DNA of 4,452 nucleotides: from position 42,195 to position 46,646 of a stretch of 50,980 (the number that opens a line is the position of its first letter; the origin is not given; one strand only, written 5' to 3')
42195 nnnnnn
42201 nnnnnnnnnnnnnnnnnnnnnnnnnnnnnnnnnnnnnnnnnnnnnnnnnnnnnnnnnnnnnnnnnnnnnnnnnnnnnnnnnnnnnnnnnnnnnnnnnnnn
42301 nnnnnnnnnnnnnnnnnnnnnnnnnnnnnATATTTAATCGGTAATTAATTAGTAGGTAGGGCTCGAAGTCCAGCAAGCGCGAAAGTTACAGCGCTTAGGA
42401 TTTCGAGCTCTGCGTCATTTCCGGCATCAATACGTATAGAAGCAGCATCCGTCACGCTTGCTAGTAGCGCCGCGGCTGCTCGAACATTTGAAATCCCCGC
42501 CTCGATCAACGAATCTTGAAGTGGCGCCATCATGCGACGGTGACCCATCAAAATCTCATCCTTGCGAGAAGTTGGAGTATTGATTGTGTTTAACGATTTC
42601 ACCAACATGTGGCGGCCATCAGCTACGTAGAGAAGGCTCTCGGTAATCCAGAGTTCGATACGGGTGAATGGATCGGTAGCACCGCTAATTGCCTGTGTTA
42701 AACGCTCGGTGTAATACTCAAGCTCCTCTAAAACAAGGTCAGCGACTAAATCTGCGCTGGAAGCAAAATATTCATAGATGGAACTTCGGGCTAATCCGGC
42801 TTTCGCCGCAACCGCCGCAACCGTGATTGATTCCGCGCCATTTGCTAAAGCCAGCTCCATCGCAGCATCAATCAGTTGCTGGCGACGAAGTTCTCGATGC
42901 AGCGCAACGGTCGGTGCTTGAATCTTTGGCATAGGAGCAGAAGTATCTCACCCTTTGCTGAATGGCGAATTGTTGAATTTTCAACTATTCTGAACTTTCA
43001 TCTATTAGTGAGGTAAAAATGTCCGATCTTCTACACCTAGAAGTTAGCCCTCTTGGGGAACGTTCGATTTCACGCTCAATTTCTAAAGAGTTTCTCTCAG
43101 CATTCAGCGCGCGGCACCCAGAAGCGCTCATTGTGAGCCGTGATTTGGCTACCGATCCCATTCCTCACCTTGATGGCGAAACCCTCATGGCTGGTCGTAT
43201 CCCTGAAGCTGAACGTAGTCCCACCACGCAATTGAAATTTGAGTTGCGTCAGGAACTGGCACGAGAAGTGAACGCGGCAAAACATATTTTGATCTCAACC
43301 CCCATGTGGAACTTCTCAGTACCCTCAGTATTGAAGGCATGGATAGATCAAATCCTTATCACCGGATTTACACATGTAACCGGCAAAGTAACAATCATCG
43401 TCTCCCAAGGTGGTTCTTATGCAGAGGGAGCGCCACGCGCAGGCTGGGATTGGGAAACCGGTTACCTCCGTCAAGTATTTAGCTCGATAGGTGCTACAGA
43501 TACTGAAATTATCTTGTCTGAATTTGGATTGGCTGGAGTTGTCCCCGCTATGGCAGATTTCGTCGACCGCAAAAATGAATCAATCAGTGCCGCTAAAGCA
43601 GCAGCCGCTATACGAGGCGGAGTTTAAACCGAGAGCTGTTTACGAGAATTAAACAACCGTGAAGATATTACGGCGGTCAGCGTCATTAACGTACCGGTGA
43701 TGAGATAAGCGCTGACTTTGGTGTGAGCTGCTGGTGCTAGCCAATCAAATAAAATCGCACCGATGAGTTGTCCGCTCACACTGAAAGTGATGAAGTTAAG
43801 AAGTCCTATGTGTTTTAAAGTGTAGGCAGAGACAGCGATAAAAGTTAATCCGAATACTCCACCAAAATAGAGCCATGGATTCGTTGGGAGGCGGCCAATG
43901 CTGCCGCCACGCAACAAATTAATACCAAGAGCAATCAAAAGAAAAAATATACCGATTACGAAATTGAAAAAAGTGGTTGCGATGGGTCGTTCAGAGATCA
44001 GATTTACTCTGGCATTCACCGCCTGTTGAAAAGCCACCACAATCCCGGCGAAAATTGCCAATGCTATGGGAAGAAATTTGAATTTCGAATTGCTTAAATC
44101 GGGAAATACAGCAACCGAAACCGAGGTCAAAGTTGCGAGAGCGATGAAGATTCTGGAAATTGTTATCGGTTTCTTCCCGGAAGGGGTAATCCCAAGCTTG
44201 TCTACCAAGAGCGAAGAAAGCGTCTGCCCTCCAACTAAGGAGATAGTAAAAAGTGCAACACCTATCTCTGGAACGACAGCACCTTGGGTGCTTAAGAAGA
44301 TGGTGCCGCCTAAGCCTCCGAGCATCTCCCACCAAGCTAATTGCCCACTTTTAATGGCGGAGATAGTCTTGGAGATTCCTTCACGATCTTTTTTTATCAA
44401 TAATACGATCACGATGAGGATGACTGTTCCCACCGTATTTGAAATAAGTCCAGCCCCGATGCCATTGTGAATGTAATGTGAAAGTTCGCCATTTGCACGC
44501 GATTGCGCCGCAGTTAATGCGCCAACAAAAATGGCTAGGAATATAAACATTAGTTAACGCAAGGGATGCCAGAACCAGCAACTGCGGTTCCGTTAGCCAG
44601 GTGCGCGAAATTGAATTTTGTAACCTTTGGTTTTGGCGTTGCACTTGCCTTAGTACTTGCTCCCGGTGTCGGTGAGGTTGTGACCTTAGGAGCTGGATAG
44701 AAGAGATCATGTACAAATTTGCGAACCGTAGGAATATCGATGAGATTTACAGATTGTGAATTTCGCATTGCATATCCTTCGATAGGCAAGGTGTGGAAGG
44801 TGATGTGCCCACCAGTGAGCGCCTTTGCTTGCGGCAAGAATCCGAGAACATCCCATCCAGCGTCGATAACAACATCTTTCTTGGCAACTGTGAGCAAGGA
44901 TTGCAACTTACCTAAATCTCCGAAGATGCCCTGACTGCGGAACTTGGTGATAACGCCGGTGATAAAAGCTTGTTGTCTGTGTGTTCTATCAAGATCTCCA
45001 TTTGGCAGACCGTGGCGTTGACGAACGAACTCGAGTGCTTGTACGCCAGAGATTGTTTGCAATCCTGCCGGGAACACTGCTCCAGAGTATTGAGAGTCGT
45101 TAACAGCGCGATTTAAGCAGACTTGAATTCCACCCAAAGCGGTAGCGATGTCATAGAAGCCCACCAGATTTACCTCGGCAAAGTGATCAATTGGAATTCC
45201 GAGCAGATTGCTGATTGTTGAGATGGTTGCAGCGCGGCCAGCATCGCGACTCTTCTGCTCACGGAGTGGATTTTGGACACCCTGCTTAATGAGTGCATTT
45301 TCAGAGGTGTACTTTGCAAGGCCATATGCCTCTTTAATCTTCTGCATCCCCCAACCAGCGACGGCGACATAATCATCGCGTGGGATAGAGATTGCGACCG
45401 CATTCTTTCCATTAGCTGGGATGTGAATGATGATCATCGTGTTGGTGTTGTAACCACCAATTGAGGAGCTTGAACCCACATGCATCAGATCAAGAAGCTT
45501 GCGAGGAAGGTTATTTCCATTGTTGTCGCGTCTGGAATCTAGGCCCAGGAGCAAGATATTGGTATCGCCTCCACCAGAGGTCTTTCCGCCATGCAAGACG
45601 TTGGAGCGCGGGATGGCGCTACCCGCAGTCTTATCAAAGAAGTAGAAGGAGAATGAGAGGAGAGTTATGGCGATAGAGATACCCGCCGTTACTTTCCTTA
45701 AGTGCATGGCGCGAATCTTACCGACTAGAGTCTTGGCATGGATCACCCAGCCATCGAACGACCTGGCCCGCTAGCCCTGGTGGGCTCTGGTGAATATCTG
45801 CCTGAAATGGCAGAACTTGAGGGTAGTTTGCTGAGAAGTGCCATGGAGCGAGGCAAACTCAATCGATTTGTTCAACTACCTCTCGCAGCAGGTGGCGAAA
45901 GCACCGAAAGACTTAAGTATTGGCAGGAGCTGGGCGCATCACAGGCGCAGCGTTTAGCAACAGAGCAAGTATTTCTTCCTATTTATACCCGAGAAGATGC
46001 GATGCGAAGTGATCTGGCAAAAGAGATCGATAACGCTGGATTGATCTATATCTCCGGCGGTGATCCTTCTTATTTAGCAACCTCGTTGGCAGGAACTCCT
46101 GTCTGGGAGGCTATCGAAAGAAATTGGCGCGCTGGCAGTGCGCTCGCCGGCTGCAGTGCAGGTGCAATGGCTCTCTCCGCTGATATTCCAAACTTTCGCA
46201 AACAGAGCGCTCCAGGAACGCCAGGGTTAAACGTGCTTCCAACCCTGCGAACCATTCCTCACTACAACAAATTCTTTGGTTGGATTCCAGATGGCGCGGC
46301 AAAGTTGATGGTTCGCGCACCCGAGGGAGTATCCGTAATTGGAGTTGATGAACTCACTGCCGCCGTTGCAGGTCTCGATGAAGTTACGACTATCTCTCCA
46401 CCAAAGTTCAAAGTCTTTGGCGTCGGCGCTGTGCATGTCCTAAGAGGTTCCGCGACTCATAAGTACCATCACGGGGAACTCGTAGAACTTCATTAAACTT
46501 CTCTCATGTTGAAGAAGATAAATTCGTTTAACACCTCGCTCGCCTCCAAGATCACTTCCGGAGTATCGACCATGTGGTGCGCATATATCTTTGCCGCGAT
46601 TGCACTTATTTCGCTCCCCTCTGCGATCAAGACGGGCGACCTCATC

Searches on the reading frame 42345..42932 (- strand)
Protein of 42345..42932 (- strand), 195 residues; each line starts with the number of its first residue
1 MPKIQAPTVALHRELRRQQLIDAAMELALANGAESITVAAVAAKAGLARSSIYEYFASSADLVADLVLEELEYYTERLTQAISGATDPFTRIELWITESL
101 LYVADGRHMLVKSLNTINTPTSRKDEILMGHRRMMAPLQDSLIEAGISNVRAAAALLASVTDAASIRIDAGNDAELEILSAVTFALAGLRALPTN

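Call 3: search_protein_families(library=pfam, proteins=[window:42345-42932:-], max_evalue=1)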
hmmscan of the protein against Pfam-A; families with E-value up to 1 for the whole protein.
window:42345-42932:- (195 aa): 5 families
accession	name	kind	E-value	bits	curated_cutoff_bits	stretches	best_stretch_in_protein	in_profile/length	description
PF00440.29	TetR_N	-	2e-10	40.7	24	1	20-65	1-46/47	Bacterial regulatory proteins, tetR family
PF21716.3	dnstrm_HI1420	-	0.0041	17.4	27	1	27-60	35-68/90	Probable addiction module antidote protein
PF09339.16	HTH_IclR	-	0.0042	17.3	22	1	28-55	11-38/52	IclR helix-turn-helix domain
PF14493.12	HTH_40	-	0.16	12.7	27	1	34-83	11-58/89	Helix-turn-helix domain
PF05930.18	Phage_AlpA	-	0.18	12.2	21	1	39-57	7-25/51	Prophage CP4-57 regulatory protein (AlpA)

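Call 4: search_protein_families(library=ncbifam, proteins=[window:42345-42932:-], max_evalue=1)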
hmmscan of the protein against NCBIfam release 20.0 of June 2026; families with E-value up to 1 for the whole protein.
window:42345-42932:- (195 aa): 21 families
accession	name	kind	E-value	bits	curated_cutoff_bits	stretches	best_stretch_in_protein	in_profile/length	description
TIGR03384.1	betaine_BetI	equivalog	1e-11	44.9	201.3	1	13-96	6-89/189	choline-binding transcriptional repressor BetI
NF001978.0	PRK00767.1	equivalog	2e-10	40.8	118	1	13-96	7-91/197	transcriptional regulator BetI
NF011572.0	PRK14996.1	equivalog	2.2e-09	37.5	144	1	11-76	4-69/192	TetR family transcriptional regulator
NF033703.1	transcr_KstR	equivalog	8.3e-09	35.3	280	1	16-96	8-88/185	cholesterol catabolism transcriptional regulator KstR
NF053731.1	TransRegFasRMycb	equivalog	1.1e-08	35.1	330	1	10-95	6-91/199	HTH-type transcriptional activator FasR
NF053878.1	FATransRegFadRBac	equivalog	6.4e-08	32.6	200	1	18-127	6-116/190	fatty acid metabolism transcriptional regulator FadR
TIGR03968.1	mycofact_TetR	equivalog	8.8e-07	28.7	224.9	1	15-79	9-73/190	mycofactocin system transcriptional regulator MftR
NF050111.1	TransRegSACE7040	equivalog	4.5e-06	26.7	250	1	16-106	2-92/186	SACE_7040 family transcriptional regulator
NF007430.0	PRK09975.1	equivalog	1.3e-05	24.5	274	1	16-105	12-102/220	acrEF/envCD operon transcriptional regulator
NF007949.0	PRK10668.1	equivalog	1.8e-05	24.3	271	1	16-67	12-63/216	multidrug efflux transporter transcriptional repressor AcrR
NF007015.0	PRK09480.1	equivalog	6e-05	22.7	120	1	13-86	8-81/197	nucleoid occlusion factor SlmA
NF037937.1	septum_RefZ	equivalog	6.1e-05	23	180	1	17-101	1-87/195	forespore capture DNA-binding protein RefZ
NF051852.1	efflux_TF_MtrR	exception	8.8e-05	22.4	280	1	17-83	12-78/205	multidrug efflux system transcriptional repressor MtrR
NF051457.1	acryl_TF_AcuR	equivalog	0.00025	20.4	247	1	14-98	16-101/204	acrylate utilization transcriptional regulator AcuR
TIGR03613.1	RutR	equivalog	0.00043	20.2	368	1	14-100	7-92/202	pyrimidine utilization regulatory protein R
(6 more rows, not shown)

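Call 46: search_solved_structures(query=window:42345-42932:-, max_evalue=1, show_alignments=2)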
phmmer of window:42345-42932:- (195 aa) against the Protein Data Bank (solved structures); distinct sequences matched with E-value up to 1: 183 (the best 60 are shown).
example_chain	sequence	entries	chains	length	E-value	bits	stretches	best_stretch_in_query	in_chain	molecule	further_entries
3whb_A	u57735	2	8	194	7.8e-09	39.3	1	16-146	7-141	Fatty acid metabolism regulator protein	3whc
1vi0_A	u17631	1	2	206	8.1e-09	39.2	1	16-146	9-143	transcriptional regulator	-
5gpa_A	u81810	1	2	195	1.7e-07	34.9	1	17-137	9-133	Transcriptional regulator (TetR/AcrR family)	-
5gp9_A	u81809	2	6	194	2.3e-07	34.5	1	17-136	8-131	Transcriptional regulator (TetR/AcrR family)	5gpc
5aqc_A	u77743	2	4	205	5.2e-07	33.4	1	13-96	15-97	HTH-TYPE TRANSCRIPTIONAL REPRESSOR KSTR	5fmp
5cw8_A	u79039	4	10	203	5.2e-07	33.4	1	13-96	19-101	HTH-type transcriptional repressor KstR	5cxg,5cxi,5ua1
3mnl_A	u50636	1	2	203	5.2e-07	33.4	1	13-96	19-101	TRANSCRIPTIONAL REGULATORY PROTEIN (PROBABLY TETR-FAMILY)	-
4jl3_A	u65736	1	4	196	5.2e-07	33.4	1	14-163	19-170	Transcriptional regulator, TetR family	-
4jkz_A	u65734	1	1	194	6.1e-07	33.1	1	14-163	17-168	Transcriptional regulator, TetR family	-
5ua2_A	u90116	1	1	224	6.6e-07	33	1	13-96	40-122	HTH-type transcriptional repressor KstR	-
4uds_A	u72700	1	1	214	7.7e-07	32.8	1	13-121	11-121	MBDR REGULATOR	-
8wp6_A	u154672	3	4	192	8.2e-07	32.7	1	11-92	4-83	TetR family transcriptional regulator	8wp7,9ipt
3ccy_A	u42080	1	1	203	3.5e-06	30.7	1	13-145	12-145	Putative TetR-family transcriptional regulator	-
7w2o_C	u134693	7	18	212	3.6e-06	30.6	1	15-69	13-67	Probable transcriptional regulator | TetR family transcriptional regulator | Putative transcriptional regulator, TetR family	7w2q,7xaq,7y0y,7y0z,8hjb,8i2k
3f1b_A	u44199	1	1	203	8.7e-06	29.4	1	8-88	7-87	TetR-like transcriptional regulator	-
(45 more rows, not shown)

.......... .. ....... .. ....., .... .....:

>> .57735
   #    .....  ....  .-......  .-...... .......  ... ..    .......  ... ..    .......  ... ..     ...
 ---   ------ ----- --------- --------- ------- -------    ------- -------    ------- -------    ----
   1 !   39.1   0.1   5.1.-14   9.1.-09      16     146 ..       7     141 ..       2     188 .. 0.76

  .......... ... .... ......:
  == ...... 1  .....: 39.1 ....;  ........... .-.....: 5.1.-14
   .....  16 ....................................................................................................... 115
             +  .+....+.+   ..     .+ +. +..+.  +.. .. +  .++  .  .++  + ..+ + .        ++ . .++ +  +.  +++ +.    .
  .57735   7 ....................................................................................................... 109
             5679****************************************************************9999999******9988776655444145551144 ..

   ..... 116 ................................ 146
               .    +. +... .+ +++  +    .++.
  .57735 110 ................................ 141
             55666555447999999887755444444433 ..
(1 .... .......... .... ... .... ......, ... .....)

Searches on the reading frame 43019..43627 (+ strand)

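Call 3: search_protein_families(library=pfam, proteins=[window:43019-43627:+], max_evalue=1)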
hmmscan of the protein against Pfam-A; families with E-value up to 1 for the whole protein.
window:43019-43627:+ (202 aa): 2 families
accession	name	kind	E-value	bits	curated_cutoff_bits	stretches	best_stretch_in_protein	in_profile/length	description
PF02525.22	Flavodoxin_2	-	1.2e-32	113.7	27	1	4-168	3-176/198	Flavodoxin-like fold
PF03358.20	FMN_red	-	1e-09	38.6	24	1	70-137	61-121/152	NADPH-dependent FMN reductase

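Call 4: search_protein_families(library=ncbifam, proteins=[window:43019-43627:+], max_evalue=1)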
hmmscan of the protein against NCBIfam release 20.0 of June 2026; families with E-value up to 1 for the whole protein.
window:43019-43627:+ (202 aa): 10 families
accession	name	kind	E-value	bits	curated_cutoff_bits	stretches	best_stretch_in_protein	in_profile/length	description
NF010075.0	PRK13556.1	subfamily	4.1e-13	49.8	188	1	13-168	14-181/208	FMN-dependent NADH-azoreductase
NF002370.0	PRK01355.1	subfamily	3.7e-08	33.1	143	1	1-116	1-107/199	FMN-dependent NADH-azoreductase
NF002044.1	PRK00871.1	equivalog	2.6e-06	26.9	210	1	82-123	50-97/170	glutathione-regulated potassium-efflux system oxidoreductase KefF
NF003430.0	PRK04930.1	equivalog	2.6e-05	23.7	240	1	88-123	63-98/184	glutathione-regulated potassium-efflux system ancillary protein KefG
TIGR03567.1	FMN_reduc_SsuE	equivalog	0.00029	20.8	164.05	1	78-135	57-111/171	NADPH-dependent FMN reductase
NF007280.0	PRK09739.1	equivalog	0.00088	19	162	1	79-123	72-116/199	NAD(P)H oxidoreductase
NF010074.0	PRK13555.1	equivalog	0.016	14.5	432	1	14-118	37-143/230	FMN-dependent NADH-azoreductase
NF005389.0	PRK06934.1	equivalog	0.1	11.9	172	1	71-133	115-171/221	flavodoxin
NF038196.1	ferrodoxin_EFR1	subfamily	0.13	12.3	75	1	76-136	32-86/242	EFR1 family ferrodoxin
TIGR03566.1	FMN_reduc_MsuE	equivalog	0.16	11.8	212.5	1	72-133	55-112/174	FMN reductase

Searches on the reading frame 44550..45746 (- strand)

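Call 64: search_protein_families(library=pfam, proteins=[window:44550-45746:-], max_evalue=0.00001)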
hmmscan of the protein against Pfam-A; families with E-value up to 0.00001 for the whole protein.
window:44550-45746:- (398 aa): 1 family
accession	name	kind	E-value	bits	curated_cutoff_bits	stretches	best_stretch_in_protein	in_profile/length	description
PF03816.19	LytR_cpsA_psr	-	4e-40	137.9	24.6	1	100-269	1-148/150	LytR_cpsA_psr family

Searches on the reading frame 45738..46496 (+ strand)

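Call 75: search_protein_families(library=ncbifam, proteins=[window:45738-46496:+], max_evalue=1e-10)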
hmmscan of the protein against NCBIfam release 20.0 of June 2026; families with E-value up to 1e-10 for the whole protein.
window:45738-46496:+ (252 aa): 1 family
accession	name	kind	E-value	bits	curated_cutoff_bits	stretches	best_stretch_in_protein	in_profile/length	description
TIGR02069.1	cyanophycinase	equivalog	8.1e-14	51.7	126.6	1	73-148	55-131/250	cyanophycinase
